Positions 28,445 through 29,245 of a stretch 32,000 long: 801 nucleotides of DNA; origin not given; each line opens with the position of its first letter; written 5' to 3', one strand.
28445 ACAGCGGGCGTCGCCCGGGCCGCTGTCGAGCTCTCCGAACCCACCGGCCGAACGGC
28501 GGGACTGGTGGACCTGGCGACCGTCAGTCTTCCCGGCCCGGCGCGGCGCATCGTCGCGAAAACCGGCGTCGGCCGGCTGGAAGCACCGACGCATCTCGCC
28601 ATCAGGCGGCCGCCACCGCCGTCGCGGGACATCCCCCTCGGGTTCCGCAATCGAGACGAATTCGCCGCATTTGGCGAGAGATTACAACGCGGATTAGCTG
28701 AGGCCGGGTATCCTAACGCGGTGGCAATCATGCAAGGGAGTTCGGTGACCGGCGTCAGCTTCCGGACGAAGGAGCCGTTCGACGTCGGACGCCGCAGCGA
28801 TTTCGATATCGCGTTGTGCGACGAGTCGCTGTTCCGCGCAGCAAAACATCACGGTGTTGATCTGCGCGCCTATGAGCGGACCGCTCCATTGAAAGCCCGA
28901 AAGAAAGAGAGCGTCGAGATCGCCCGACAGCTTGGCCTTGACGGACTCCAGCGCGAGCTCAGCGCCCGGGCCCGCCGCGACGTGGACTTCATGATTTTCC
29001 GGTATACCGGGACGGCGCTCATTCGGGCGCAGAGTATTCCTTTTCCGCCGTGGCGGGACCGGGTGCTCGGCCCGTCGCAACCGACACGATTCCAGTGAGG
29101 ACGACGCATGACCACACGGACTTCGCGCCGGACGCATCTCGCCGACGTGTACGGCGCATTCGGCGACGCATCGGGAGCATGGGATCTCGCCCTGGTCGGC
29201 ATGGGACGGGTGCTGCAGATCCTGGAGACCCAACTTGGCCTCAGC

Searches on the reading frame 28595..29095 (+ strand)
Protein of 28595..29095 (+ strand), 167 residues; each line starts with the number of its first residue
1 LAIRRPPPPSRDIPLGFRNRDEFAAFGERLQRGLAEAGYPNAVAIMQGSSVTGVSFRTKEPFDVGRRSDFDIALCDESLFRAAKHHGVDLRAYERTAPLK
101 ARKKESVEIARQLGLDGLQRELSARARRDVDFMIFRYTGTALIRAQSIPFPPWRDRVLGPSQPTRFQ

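Call 3: search_protein_families(library=pfam, proteins=[window:28628-29095:+], max_evalue=1)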
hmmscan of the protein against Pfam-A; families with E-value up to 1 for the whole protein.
window:28628-29095:+ (156 aa): 0 families

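Call 4: search_protein_families(library=ncbifam, proteins=[window:28628-29095:+], max_evalue=1)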
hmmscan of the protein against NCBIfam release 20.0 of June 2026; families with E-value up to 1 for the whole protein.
window:28628-29095:+ (156 aa): 0 families

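Call 5: find_homologous_proteins(query=window:28595-29095:+, max_evalue=0.001)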
Query window:28595-29095:+ (167 aa): 3 proteins with E <= 0.001 among 197 candidates.
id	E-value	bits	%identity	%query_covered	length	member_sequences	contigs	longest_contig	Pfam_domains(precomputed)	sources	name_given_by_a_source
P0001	2.9e-26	110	50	85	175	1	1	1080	-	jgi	jgi:filamentous hemagglutinin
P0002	1.4e-20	92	45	84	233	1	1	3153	-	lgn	-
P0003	1.9e-16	78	38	84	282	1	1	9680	PF14449.12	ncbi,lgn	-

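Call 6: search_solved_structures(query=window:28595-29095:+, max_evalue=10)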
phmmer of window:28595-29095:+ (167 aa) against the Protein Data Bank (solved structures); distinct sequences matched with E-value up to 10: 2.
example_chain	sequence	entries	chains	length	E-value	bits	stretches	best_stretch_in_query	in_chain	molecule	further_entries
2lpm_A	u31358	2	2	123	0.34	14.2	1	48-98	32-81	Two-component response regulator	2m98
5o3z_A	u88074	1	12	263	1.3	12.3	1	26-83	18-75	Sorbitol-6-phosphate dehydrogenase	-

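Call 18: search_protein_representatives(protein=window:28595-29095:+)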
Query: 167 residues. Proteins with E-value up to 0.001 (for the whole library): 628; up to 1e-10: 410; up to 1e-30: 3. The best 150 are listed.
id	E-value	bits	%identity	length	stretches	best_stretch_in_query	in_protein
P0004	2.3e-100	349.7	96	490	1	1-167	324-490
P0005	1.3e-32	129.4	56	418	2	10-73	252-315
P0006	6.2e-32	127.2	56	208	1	8-148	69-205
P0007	2.1e-30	122.2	58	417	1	13-151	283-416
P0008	1.4e-29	119.6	53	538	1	11-151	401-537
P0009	2.1e-29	118.9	53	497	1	12-151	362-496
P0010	7.7e-29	117.1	51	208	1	11-151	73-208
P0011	2.6e-28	115.4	52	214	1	4-151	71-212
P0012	4.2e-28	114.7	50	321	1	4-150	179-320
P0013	6.2e-28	114.2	53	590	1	12-151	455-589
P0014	1.2e-27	113.2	51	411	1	8-151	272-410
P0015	1.4e-27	113.0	50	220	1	5-151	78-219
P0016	1.5e-27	112.9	52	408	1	11-151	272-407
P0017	2.1e-27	112.4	55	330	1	13-151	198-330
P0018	2.8e-27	112.1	51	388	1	7-151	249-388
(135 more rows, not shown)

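Call 20: predict_structure(alignment_id=A1)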
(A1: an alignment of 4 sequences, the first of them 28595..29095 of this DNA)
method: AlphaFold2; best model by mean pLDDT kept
length: 167 residues; sequences in the alignment: 4
mean_pLDDT: 73.8   pTM: 0.70
mean pLDDT of the five models: 73.8, 73.1, 72.8, 71.4, 71.4
residues with pLDDT >= 90: 44; 70-90: 61; 50-70: 33; < 50: 29
segments of 3 or more residues with pLDDT < 50: 1-10, 50-56, 161-167
pLDDT, mean of each block of 10 residues (from residue 1): 40 64 81 92 75 50 56 91 91 86 93 93 80 88 69 58 37
secondary structure, 60 per line:
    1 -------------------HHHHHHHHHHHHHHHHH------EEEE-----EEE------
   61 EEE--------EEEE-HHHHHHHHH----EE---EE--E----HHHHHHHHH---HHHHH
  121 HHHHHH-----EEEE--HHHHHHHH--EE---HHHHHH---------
elements in order: H20-36 E43-46 E52-54 E61-63 E72-75 H77-85 H104-112 H116-126 E132-135 H138-145 H153-158

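Call 23: fold_search(model_id=the predicted structure, library=pdb)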
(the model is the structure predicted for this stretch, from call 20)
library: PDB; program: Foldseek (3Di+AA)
matches with E <= 10: 30; with E <= 0.001: 0
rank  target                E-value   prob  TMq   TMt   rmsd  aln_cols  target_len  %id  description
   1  8cf5_DD               1.4e+00  0.06  0.21  0.18  13.7       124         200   14  Translocation intermediate 1 (TI-1) of 80S S. cerevisiae ribosome with ligands and eEF2 in the presence of sordarin (released 2023-09-20)
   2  5z40_A                3.6e+00  0.01  0.14  0.13  15.4       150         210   13  Crystal structure of pyrrolidone carboxylate peptidase I from Deionococcus radiodurans R1 (released 2019-01-16)
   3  5z47_B                3.6e+00  0.01  0.12  0.11  15.9       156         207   12  Crystal structure of pyrrolidone carboxylate peptidase I with disordered loop A from Deinococcus radiodurans R1 (released 2019-01-16)
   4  5z47_A                3.6e+00  0.01  0.14  0.13  15.3       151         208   11  Crystal structure of pyrrolidone carboxylate peptidase I with disordered loop A from Deinococcus radiodurans R1 (released 2019-01-16)
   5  8vlk_B                3.8e+00  0.02  0.16  0.17  15.5       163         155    8  Crystal structure of the yeast cytosine deaminase containing both open and closed active sites (released 2024-08-21)
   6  6ksv_A                5.2e+00  0.02  0.13  0.06  14.0        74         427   22  Crystal structure of SurE with D-Leu (released 2020-06-24)
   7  8fbp_A                5.2e+00  0.01  0.13  0.07  14.8       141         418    8  Glutamine synthetase from Pseudomonas aeruginosa, filament double-unit in compressed conformation (released 2024-02-14)
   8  9gy4_s                5.8e+00  0.02  0.21  0.18  12.6       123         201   11  60S ribosomal subunit in complex with E3-UFM1 ligase and RQC machinery components NEMF and LTN1 (Composite map) (released 2025-05-14)
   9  2dc1_A                6.2e+00  0.03  0.17  0.12  12.3        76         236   14  Crystal Structure Of L-Aspartate Dehydrogenase From Hyperthermophilic Archaeon Archaeoglobus fulgidus (released 2006-12-26)
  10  5z48_B                6.2e+00  0.01  0.16  0.13  15.6       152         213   12  Crystal structure of pyrrolidone carboxylate peptidase I from Deinococcus radiodurans R1 bound to pyroglutamate (released 2019-01-16)
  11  2kml_MODEL_1_A        6.6e+00  0.01  0.19  0.20  13.1       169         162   14  Solution structure of an endopeptidase from Escherichia coli (released 2010-08-04)
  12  4o1x_C                6.6e+00  0.01  0.12  0.09  18.0       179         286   13  Crystal structure of human thymidylate synthase double mutant C195S-Y202C (released 2015-01-21)
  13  4w8c_B                7.0e+00  0.01  0.19  0.22  13.8       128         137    9  Crystal structure of the helical domain deleted form MsrA from Clostridium oremlandii (released 2015-07-15)
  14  8p28_B                7.0e+00  0.01  0.14  0.06   9.8        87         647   15  Cryo-EM structure of the anaerobic ribonucleotide reductase from Prevotella copri in its tetrameric, dATP-bound state (released 2023-08-30)
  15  5z48_A                7.0e+00  0.01  0.12  0.11  16.0       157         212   13  Crystal structure of pyrrolidone carboxylate peptidase I from Deinococcus radiodurans R1 bound to pyroglutamate (released 2019-01-16)
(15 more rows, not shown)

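Call 26: find_homologous_proteins(query=A2, max_evalue=0.00001)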
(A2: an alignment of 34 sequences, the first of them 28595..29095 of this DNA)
Query A2 (34 sequences) (167 aa, profile of the alignment): 55 proteins with E <= 0.00001 among 4630 candidates.
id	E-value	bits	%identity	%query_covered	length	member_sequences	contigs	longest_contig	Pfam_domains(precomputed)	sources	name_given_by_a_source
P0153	2.6e-58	214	52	75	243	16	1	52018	-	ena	-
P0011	2.0e-54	201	47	81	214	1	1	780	-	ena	-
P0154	1.6e-52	195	49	88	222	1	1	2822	-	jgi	jgi:filamentous hemagglutinin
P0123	2.2e-52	195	43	82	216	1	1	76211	-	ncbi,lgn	-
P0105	9.1e-52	193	45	84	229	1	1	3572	-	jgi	jgi:hypothetical protein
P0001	1.7e-51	192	50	85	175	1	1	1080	-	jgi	jgi:filamentous hemagglutinin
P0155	2.7e-51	191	49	83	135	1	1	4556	-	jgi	jgi:filamentous hemagglutinin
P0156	3.9e-51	190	49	85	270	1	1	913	-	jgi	jgi:filamentous hemagglutinin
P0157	4.5e-48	181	42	83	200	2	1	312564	-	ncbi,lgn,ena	-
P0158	8.6e-48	180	46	75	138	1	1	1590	-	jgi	jgi:filamentous hemagglutinin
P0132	4.0e-47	177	42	86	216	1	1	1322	-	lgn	-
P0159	4.3e-47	177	50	61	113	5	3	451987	-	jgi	jgi:filamentous hemagglutinin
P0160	6.8e-47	177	47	83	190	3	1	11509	-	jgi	jgi:hypothetical protein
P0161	2.0e-46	175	44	74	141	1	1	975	-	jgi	jgi:hypothetical protein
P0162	2.1e-46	175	46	74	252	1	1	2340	-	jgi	jgi:hypothetical protein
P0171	1.2e-39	153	38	74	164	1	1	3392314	-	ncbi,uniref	ncbi:hypothetical protein [Deinococcus sp.]|uniref:hypothetical protein n=1 Tax=Deinococcus sp. TaxI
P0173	5.1e-39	151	38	83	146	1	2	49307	-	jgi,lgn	jgi:hypothetical protein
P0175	7.2e-39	151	36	83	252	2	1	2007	-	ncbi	-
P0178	7.1e-38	147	37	81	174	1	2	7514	-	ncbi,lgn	-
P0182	4.0e-37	145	37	81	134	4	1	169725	-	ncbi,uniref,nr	ncbi:hypothetical protein [Paractinoplanes hotanensis]|uniref:Uncharacterized protein n=1 Tax=Paract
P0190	2.6e-32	129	36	79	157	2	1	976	-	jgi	jgi:hypothetical protein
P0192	2.1e-31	126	36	79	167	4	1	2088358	-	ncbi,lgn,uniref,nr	ncbi:hypothetical protein J14TS5_03770 [Paenibacillus lautus]|uniref:hypothetical protein n=1 Tax=Pa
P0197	2.3e-23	100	33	74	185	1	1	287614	-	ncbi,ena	-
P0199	1.1e-19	88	37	74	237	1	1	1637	-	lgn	-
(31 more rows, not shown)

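Call 27: search_solved_structures(query=A2, max_evalue=10, show_alignments=2)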
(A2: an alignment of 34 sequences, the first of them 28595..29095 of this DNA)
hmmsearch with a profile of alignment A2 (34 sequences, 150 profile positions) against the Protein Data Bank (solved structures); distinct sequences matched with E-value up to 10: 4.
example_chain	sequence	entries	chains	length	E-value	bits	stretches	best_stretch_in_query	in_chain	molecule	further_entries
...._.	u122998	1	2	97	0.068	16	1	12-55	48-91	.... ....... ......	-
1qys_A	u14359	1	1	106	0.17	14.6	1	10-55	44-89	TOP7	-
2mbl_A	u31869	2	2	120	1.1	12.1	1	21-55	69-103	Top7 Fold Protein Top7m13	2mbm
2gjh_A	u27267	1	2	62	1.2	11.8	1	19-55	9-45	DESIGNED PROTEIN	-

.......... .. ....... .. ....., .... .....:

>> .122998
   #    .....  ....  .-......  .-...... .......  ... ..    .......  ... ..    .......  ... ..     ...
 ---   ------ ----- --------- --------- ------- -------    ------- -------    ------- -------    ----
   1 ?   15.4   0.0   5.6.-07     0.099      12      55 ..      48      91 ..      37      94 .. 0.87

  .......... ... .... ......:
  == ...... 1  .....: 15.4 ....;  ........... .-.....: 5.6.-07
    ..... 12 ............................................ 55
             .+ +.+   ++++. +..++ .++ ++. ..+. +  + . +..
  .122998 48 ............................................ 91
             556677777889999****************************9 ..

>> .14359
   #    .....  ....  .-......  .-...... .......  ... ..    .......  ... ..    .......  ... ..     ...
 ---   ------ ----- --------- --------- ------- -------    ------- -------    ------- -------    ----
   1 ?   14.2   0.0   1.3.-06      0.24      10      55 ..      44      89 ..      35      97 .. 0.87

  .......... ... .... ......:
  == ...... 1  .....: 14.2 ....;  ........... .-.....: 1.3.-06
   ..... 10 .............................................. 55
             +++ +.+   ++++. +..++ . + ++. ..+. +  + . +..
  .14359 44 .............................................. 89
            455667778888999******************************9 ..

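Call 35: predict_structure(alignment_id=A3)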
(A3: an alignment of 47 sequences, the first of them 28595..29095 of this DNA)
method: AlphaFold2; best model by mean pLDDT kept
length: 167 residues; sequences in the alignment: 47
mean_pLDDT: 91.1   pTM: 0.84
mean pLDDT of the five models: 91.1, 90.9, 90.7, 88.9, 86.7
residues with pLDDT >= 90: 139; 70-90: 10; 50-70: 13; < 50: 5
segments of 3 or more residues with pLDDT < 50: 1-3
pLDDT, mean of each block of 10 residues (from residue 1): 58 93 97 98 97 94 95 98 96 95 97 98 98 97 94 79 54
secondary structure, 60 per line:
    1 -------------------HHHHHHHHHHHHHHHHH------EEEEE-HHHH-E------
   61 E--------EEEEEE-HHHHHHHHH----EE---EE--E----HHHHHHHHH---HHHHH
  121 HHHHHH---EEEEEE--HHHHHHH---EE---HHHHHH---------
elements in order: H20-36 E43-47 H49-52 E70-75 H77-85 H104-112 H116-126 E130-135 H138-144 H153-158

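Call 37: fold_search(model_id=the predicted structure, library=viral)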
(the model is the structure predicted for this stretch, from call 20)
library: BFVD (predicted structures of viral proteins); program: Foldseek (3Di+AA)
matches with E <= 10: 28; with E <= 0.001: 0
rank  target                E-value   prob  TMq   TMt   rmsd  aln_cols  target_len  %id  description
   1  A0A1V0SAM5            8.1e-01  0.12  0.29  0.30  13.9       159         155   14  Polymerase beta nucleotidyltransferase domain-containing protein [Catovirus CTV1]
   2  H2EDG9                9.2e-01  0.07  0.23  0.15  11.1       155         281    7  Uncharacterized protein [Moumouvirus sp. 'Monve']
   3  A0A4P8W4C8            9.7e-01  0.02  0.18  0.10  15.0       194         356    9  (no name in the UniProt tables at hand)
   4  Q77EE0                1.2e+00  0.08  0.26  0.35   8.9       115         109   13  WSSV530 [White spot syndrome virus]
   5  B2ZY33                1.4e+00  0.15  0.38  0.39   6.8       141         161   16  Uncharacterized protein [Ralstonia phage phiRSL1]
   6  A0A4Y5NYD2            1.4e+00  0.03  0.17  0.17  14.5       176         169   14  (no name in the UniProt tables at hand)
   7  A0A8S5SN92            1.5e+00  0.06  0.19  0.28   6.6        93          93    9  Uncharacterized protein [Myoviridae sp. ctPoO4]
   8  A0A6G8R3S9            1.6e+00  0.12  0.26  0.44   5.1        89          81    8  Uncharacterized protein [Proteus phage Privateer]
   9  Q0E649                1.9e+00  0.07  0.26  0.23   8.6       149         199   10  Nucleotidyltransferase [Pseudomonas phage LKD16]
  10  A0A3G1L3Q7            2.8e+00  0.02  0.15  0.16  15.1       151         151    9  Uncharacterized protein [Synechococcus phage S-CBWM1]
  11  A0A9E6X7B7            4.3e+00  0.02  0.15  0.23  15.0       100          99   14  (no name in the UniProt tables at hand)
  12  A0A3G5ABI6            4.3e+00  0.02  0.21  0.12  11.2       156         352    7  Uncharacterized protein [Hyperionvirus sp.]
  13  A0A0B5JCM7            6.5e+00  0.02  0.27  0.08   8.5       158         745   13  Uncharacterized protein [Pandoravirus inopinatum]
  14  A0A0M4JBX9            6.5e+00  0.01  0.15  0.08  16.0       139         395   19  (no name in the UniProt tables at hand)
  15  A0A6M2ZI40            6.5e+00  0.01  0.18  0.05  15.3       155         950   12  Lysozyme [Synechococcus phage S-SCSM1]
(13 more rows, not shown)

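Call 39: fold_search(model_id=the predicted structure, library=pdb)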
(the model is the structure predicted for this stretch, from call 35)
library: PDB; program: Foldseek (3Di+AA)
matches with E <= 10: 112; with E <= 0.001: 0
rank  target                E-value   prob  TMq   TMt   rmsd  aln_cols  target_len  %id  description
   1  6jyj_A                5.1e-01  0.13  0.28  0.16   9.3       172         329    8  Crystal structure of FAM46B (TENT5B) (released 2020-03-04)
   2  3wfo_C                6.2e-01  0.14  0.30  0.15   7.3       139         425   13  tRNA processing enzyme (apo form 1) (released 2014-01-01)
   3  3wfo_A                7.0e-01  0.10  0.27  0.14   7.6       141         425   13  tRNA processing enzyme (apo form 1) (released 2014-01-01)
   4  6p1w_A                8.4e-01  0.12  0.22  0.12   8.4        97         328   18  Pre-catalytic ternary complex of human DNA Polymerase Mu with 1-nt gapped substrate containing undamaged template dG a (released 2019-09-04)
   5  5wu4_B                8.4e-01  0.10  0.22  0.09   9.7        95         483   16  Crystal structure of human Tut1 bound with MgATP, form II (released 2017-05-31)
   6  3wfr_G                8.9e-01  0.10  0.28  0.13   7.3       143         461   15  tRNA processing enzyme complex 2 (released 2014-01-01)
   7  5twr_A                9.5e-01  0.11  0.22  0.12   8.0        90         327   18  Pre-catalytic ternary complex of human Polymerase Mu (H329A) mutant with incoming nonhydrolyzable UMPNPP (released 2017-07-05)
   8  6ak8_A                9.5e-01  0.11  0.22  0.12   8.0        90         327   18  Pre-catalytic Ternary Complex of Human DNA Polymerase Mu with Templating Adenine and Incoming Ca-8oxodGTP (released 2019-05-29)
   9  3wfr_H                1.0e+00  0.08  0.25  0.12   7.5       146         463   13  tRNA processing enzyme complex 2 (released 2014-01-01)
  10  5wu1_A                1.1e+00  0.14  0.22  0.08   4.9        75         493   21  Crystal structure of apo human Tut1, form I (released 2017-05-31)
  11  5luh_A                1.1e+00  0.13  0.22  0.15   4.6        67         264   13  AadA E87Q in complex with ATP, calcium and streptomycin (released 2018-01-17)
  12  6ipd_A                1.1e+00  0.11  0.21  0.12   7.8        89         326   17  Post-catalytic Complex of Human DNA Polymerase Mu with Templating Adenine and Mn-8oxodGMP (released 2019-05-29)
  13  5wu2_A                1.1e+00  0.09  0.22  0.09   9.2        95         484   17  Crystal structure of human Tut1 bound with BaUTP, form I (released 2017-05-31)
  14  3wfs_C                1.1e+00  0.08  0.25  0.12   7.1       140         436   11  tRNA processing enzyme complex 3 (released 2014-01-01)
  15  3wfq_G                1.2e+00  0.08  0.25  0.12   7.4       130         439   12  tRNA processing enzyme complex 1 (released 2014-01-01)
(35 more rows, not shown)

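Call 40: search_protein_families(library=pfam, alignment_id=A2, max_evalue=10)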
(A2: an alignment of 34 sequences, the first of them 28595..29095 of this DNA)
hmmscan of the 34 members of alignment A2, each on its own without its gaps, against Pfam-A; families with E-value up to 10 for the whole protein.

A. member 1, window:28595-29095:+ (167 aa): 0 families

B. families by the number of members that match (of 34 scanned): 10 families
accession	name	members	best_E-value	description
PF16709.11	SCAB-Ig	3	0.042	Ig domain of plant-specific actin-binding protein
PF23627.1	LisH_WDR26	1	0.061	WDR26 Lis-homology motif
PF20323.3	DUF6618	1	0.079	Family of unknown function (DUF6618)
PF20751.3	SP2_M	1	0.09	Structural protein 2 second domain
PF13780.11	DUF4176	1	0.099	Domain of unknown function (DUF4176)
PF07310.19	PAS_5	1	0.16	PAS domain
PF12006.13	DUF3500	1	0.16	Protein of unknown function (DUF3500)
PF01909.29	NTP_transf_2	1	0.25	Nucleotidyltransferase domain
PF03445.19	DUF294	1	0.3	Putative nucleotidyltransferase DUF294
PF02817.22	E3_binding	1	0.48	e3 binding domain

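Call 41: find_related_loci(query=A2, collection=genome_contigs, flank=6000)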
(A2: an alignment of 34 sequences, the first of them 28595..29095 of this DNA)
Query A2 (167 aa) in genome_contigs; peptide patterns used: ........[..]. (x = any residue, [..] = any of these).
200 stretches matched a pattern; 147 encode a relative of the query (tblastn E <= 1e-3); the best 80 are kept; 80 distinct loci.
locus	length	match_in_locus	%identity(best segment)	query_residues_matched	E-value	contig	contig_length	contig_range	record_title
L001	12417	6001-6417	52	6-148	1e-36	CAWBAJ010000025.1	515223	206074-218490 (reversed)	MAG: uncultured Actinomycetota bacterium isolate MFD08669.bin.2.31 genome assembly, contig: contig_5631, whole genome sh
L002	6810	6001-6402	52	13-151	4e-36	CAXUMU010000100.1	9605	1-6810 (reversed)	MAG TPA_asm: uncultured Sphingomonadaceae bacterium isolate public_SRR14722230_metawrap_bin.8 genome assembly, contig: p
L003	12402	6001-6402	53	13-151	2e-35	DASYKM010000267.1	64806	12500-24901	MAG TPA_asm: Steroidobacteraceae bacterium isolate SMAG_U4322 k141_1072345, whole genome shotgun sequence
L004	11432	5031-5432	51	13-151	4e-35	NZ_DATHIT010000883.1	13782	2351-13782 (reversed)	MAG: Pseudonocardia sp. isolate SMAG_U12533 k141_430709, whole genome shotgun sequence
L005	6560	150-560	49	13-151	5e-35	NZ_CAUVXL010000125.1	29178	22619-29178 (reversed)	Frankia sp. Cas4 scaffold00057, whole genome shotgun sequence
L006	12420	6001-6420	48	2-148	6e-35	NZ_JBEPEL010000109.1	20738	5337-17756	Streptomyces sp. NPDC000229 NPDC000229_6_D1.ctg-0109, whole genome shotgun sequence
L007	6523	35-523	47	2-164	5e-34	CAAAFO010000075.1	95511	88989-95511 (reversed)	Frankia symbiont of Datisca glomerata isolate Dd1 Dg vc genome assembly, contig: scaffold00021, whole genome shotgun seq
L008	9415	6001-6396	54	13-148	7e-34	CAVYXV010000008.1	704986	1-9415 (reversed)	MAG: uncultured Planctomycetota bacterium isolate MFD05684.bin.2.230 genome assembly, contig: contig_23277, whole genome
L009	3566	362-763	52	13-151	1e-33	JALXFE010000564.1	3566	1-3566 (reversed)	MAG: Thermoanaerobaculia bacterium isolate V2_maxbin2_scaf2bin.072 V2_NODE_8390_length_3566_cov_7.499855, whole genome s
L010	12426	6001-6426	45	13-159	8e-34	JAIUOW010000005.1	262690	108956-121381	MAG: Proteobacteria bacterium isolate RAM1 3300009517-bin.1~Ga0102832_1000088, whole genome shotgun sequence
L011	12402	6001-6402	48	13-151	1e-33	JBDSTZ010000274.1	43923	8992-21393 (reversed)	MAG: Massilia sp. isolate cluster1_bin.57 k127_13366073, whole genome shotgun sequence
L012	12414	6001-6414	47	13-155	1e-33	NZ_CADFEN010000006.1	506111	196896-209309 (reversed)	Burkholderia sp. BCC0506, whole genome shotgun sequence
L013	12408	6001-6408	48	10-150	2e-33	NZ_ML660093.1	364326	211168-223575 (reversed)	Exilibacterium tricleocarpae strain R142 Scaffold7, whole genome shotgun sequence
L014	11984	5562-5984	46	10-155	2e-33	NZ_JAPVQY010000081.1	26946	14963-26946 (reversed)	Burkholderia sp. IMCC1007 Scaffold81, whole genome shotgun sequence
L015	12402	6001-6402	51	13-151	4e-33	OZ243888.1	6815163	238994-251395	MAG: Caldilineaceae bacterium isolate a899776b-b056-4485-9c07-32f68bcef489 genome assembly, chromosome: 1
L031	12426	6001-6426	48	8-151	7e-32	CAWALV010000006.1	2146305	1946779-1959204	MAG: uncultured Actinomycetes bacterium isolate MFD02416.bin.1.110 genome assembly, contig: contig_63434, whole genome s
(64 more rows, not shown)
